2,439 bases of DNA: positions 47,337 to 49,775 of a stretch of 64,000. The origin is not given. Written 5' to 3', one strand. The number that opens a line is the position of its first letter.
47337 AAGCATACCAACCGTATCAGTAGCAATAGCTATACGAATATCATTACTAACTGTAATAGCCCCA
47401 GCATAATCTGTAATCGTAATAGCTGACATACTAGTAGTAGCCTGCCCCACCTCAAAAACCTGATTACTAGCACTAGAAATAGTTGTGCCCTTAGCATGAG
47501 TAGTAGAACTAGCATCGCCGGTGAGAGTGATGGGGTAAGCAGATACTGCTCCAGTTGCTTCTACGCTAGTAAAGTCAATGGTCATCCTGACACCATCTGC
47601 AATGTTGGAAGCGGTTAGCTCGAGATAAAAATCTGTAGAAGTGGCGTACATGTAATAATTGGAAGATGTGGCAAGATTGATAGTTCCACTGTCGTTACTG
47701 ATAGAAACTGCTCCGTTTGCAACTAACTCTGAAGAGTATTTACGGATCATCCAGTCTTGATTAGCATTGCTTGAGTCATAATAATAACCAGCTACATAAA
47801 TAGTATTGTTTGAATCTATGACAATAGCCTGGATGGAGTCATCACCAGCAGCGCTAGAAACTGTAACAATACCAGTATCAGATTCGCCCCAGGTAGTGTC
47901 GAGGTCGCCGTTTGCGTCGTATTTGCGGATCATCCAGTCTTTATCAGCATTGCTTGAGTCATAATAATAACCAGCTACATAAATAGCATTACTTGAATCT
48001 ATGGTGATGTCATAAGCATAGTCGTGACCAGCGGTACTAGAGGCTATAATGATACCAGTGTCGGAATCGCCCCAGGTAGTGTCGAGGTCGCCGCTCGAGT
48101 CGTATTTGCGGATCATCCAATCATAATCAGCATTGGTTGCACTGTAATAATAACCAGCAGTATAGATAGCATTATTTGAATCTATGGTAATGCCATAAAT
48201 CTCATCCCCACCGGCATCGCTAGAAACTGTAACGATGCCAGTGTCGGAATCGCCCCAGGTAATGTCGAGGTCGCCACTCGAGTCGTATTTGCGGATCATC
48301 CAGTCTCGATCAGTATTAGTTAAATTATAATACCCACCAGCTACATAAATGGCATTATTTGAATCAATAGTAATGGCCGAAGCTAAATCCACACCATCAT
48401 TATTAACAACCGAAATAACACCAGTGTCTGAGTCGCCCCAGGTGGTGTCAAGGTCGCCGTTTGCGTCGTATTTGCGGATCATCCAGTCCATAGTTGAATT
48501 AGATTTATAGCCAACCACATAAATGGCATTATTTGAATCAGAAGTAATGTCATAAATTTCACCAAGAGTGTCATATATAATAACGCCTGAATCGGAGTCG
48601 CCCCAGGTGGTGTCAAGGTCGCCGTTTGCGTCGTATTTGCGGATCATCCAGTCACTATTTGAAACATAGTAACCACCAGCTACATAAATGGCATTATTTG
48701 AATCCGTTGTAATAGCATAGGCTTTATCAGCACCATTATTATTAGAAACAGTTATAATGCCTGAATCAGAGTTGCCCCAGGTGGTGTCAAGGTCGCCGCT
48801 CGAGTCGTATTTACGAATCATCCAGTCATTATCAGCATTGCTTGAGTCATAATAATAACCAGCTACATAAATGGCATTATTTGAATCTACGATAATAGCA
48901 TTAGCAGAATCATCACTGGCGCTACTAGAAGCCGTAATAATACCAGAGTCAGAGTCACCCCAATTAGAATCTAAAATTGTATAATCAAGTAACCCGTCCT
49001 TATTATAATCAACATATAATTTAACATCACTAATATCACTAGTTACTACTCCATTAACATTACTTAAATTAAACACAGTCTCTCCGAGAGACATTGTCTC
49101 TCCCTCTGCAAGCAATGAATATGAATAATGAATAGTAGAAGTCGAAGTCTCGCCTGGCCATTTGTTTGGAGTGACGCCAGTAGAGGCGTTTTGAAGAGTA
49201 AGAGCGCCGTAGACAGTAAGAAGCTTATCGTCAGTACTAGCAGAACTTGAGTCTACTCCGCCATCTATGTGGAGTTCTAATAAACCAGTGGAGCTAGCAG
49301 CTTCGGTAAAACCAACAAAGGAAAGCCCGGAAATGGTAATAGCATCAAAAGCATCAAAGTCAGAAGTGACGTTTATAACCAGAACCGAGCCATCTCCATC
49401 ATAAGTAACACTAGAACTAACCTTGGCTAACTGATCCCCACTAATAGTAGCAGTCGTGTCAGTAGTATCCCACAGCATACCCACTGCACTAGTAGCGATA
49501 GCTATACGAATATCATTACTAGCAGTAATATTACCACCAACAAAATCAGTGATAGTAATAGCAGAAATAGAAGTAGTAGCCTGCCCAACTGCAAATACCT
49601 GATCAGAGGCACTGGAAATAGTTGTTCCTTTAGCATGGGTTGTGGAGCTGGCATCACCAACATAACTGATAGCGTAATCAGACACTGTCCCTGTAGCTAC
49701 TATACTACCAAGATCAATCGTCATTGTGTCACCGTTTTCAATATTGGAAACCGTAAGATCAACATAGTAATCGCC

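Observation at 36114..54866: An 18.75-kb gene encodes a 6250-aa secreted protein built as a two-level repeat of stacked propellers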

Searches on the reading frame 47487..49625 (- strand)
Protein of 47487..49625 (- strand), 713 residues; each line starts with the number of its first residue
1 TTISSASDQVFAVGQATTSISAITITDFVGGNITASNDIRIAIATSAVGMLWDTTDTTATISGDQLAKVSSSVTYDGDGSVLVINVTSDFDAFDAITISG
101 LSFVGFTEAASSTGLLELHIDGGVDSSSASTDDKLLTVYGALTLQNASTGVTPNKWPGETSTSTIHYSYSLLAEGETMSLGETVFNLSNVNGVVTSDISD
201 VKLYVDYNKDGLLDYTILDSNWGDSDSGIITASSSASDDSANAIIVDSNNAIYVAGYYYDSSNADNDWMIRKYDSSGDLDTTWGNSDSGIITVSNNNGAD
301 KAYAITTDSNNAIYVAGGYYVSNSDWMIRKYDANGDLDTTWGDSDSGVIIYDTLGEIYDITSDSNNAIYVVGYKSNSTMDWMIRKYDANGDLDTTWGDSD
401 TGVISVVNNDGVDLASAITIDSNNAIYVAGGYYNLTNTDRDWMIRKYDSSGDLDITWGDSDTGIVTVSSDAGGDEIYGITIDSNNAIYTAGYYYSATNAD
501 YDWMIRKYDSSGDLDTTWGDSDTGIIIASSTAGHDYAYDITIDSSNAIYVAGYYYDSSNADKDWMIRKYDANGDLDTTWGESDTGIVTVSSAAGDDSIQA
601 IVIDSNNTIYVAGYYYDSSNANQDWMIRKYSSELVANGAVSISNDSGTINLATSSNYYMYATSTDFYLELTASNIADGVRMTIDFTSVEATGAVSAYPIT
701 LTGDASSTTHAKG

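Call 49: predict_structure(alignment_id=A2)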
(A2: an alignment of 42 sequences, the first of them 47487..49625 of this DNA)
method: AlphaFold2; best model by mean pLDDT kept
length: 713 residues; sequences in the alignment: 42
mean_pLDDT: 82.4   pTM: 0.69
mean pLDDT of the five models: 82.4, 82.2, 80.2, 78.4, 78.0
residues with pLDDT >= 90: 380; 70-90: 172; 50-70: 96; < 50: 65
segments of 3 or more residues with pLDDT < 50: 111-140, 151-158, 692-713
pLDDT, mean of each block of 10 residues (from residue 1): 52 64 80 82 73 93 93 91 92 90 74 42 37 39 52 46 61 57 80 84 71 62 80 92 96 97 95 94 92 93 97 97 94 96 94 93 98 91 97 95 92 96 98 92 97 94 91 95 97 93 97 93 88 94 95 94 95 88 86 93 93 95 95 75 88 62 70 74 61 45 37 25
secondary structure, 60 per line:
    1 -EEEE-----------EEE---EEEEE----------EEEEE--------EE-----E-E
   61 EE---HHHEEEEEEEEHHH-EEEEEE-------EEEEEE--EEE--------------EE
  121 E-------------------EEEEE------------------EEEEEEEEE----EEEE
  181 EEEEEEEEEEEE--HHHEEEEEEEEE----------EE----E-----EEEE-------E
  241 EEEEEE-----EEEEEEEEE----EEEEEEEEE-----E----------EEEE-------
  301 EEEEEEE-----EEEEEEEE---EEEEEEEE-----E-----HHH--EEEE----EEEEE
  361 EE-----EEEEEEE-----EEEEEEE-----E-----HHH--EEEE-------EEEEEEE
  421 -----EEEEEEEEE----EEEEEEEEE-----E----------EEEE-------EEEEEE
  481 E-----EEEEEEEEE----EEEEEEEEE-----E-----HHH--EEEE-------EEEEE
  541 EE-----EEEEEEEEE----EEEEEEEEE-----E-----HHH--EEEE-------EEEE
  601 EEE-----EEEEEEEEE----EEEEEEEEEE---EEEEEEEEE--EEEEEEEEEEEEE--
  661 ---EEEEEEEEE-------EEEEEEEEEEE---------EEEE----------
elements in order (helices of 4 or more, strands of 3 or more residues): E2-5 E17-19 E23-27 E38-42 E60-62 E69-76 E81-86 E94-99 E102-104 E119-121 E141-145 E164-172 E177-192 E198-206 E229-232 E240-246 E252-260 E265-273 E290-293 E301-307 E313-320 E324-331 E348-351 E356-362 E368-374 E380-386 E403-406 E414-420 E426-434 E439-447 E464-467 E475-481 E487-495 E500-508 E525-528 E536-542 E548-556 E561-569 E586-589 E597-603 E609-617 E622-631 E635-643 E646-658 E664-672 E680-690 E700-703

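Call 53: fold_search(model_id=the predicted structure, library=pdb)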
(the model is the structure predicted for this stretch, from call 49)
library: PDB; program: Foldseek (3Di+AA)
matches with E <= 10: 729; with E <= 0.001: 164
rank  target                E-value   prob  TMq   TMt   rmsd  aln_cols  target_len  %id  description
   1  7roo                  2.4e-21  1.00  0.45  0.50   3.1       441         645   20  Crystal structure of Friedel-Crafts alkylating enzyme CylK from Cylindospermum licheniforme with bromide (released 2022-03-23)
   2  7ron                  6.0e-21  1.00  0.44  0.50   3.0       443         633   20  Crystal structure of the Friedel-Crafts alkylating enzyme CylK from Cylindospermum licheniforme (released 2022-03-23)
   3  7fh7                  2.9e-20  1.00  0.44  0.48   3.6       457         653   19  Friedel-Crafts alkylation enzyme CylK mutant Y37F (released 2022-02-16)
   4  7fh6                  3.9e-20  1.00  0.44  0.48   3.6       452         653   19  Friedel-Crafts alkylation enzyme CylK (released 2022-02-16)
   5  7fh8                  4.3e-20  1.00  0.44  0.48   3.8       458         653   18  Friedel-Crafts alkylation enzyme CylK mutant H391A (released 2022-02-16)
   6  8q82_A                1.6e-09  1.00  0.36  0.68  10.2       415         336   12  Photorhabdus laumondii lectin PLL4 in complex with alpha-methyl-fucoside (released 2025-03-05)
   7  8q81                  3.5e-09  1.00  0.34  0.65  11.7       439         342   10  Photorhabdus laumondii lectin PLL3 in complex with alpha-methyl-fucoside (released 2025-03-05)
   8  6rg2_B                5.6e-09  1.00  0.34  0.64  11.1       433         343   11  Photorhabdus laumondii lectin PLL2 in complex with 3-O-methyl-D-glucose (released 2020-07-01)
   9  6rg2_A                7.7e-09  1.00  0.31  0.58   5.9       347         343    8  Photorhabdus laumondii lectin PLL2 in complex with 3-O-methyl-D-glucose (released 2020-07-01)
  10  6t96                  7.7e-09  1.00  0.35  0.64  11.1       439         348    9  Photorhabdus laumondii subsp. laumondii lectin PLL3 (released 2019-12-25)
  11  5c9o                  8.1e-09  1.00  0.34  0.61  13.7       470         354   10  Crystal structure of recombinant PLL lectin from Photorhabdus luminescens at 1.5 A resolution (released 2016-10-19)
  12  5mxe                  1.8e-08  1.00  0.31  0.58   5.9       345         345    8  Photorhabdus asymbiotica lectin (PHL) in free form (released 2017-08-09)
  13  5mxh                  1.8e-08  1.00  0.31  0.57   5.9       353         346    9  Photorhabdus asymbiotica lectin (PHL) in complex with D-galactose (released 2017-08-09)
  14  5mxg_A                2.7e-08  1.00  0.31  0.59   5.9       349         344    8  Photorhabdus asymbiotica lectin (PHL) in complex with blood group H trisaccharide (released 2017-08-09)
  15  6rgr                  3.0e-08  1.00  0.30  0.57   5.9       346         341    9  Photorhabdus asymbiotica lectin PHL in complex with L-rhamnose (released 2020-07-01)
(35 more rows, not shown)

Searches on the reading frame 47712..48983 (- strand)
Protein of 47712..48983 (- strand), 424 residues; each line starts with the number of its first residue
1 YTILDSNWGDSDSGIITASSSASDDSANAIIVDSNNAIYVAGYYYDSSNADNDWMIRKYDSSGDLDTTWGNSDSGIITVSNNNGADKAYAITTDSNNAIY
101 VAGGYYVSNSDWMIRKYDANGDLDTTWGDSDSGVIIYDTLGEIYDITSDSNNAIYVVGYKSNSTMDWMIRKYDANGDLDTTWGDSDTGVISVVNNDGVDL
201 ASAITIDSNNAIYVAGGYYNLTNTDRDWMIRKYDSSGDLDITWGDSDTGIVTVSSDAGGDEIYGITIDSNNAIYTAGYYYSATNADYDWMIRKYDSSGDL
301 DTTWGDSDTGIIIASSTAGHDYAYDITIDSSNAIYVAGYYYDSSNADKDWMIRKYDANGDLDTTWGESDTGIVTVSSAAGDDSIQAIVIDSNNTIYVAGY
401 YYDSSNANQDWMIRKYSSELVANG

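Call 32: find_homologous_proteins(query=window:47712-48983:-)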
Query window:47712-48983:- (424 aa): 124 proteins with E <= 0.001 among 8000 candidates; the best 120 are listed.
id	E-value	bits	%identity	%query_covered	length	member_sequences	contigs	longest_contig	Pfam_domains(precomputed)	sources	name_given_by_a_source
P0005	1.3e-77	280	44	87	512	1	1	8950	PF17164.11,PF22877.3,PF07661.20,PF06739.18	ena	-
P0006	3.3e-53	199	37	97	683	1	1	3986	PF17164.11,PF06739.18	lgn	-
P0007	1.3e-37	148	37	90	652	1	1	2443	PF17164.11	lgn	-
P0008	2.3e-37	147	35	98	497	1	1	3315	PF07494.18,PF17164.11,PF06739.18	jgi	-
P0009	3.1e-34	137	31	97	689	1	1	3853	PF17164.11,PF02381.24,PF00353.26,PF00041.28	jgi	jgi:uncharacterized delta-60 repeat protein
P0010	2.1e-30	124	33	98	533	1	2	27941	PF06739.18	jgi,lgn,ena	-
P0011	6.2e-30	123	32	93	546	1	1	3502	PF22352.3,PF00801.27,PF07494.18,PF17164.11,PF01436.28,PF06739.18,PF18911.7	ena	-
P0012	6.7e-29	119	30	96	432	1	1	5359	PF17164.11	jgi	jgi:uncharacterized delta-60 repeat protein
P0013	1.3e-27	115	31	94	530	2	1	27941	PF13860.13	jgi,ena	-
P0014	2.4e-26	111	35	92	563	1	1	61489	-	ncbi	-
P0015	3.3e-25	107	38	66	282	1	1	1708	PF07494.18,PF01436.28,PF06739.18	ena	-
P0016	1.1e-24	105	25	99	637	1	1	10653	PF17164.11,PF01833.31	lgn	-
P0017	1.7e-24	105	30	94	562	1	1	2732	PF17164.11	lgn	-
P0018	4.9e-24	103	33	92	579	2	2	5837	PF17164.11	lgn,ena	-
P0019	6.2e-24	103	53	32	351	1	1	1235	PF14252.12,PF06739.18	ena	-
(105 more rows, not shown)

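Call 83: search_solved_structures(query=window:47712-48983:-, max_evalue=0.01)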
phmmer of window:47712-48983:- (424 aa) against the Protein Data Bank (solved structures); distinct sequences matched with E-value up to 0.01: 0.
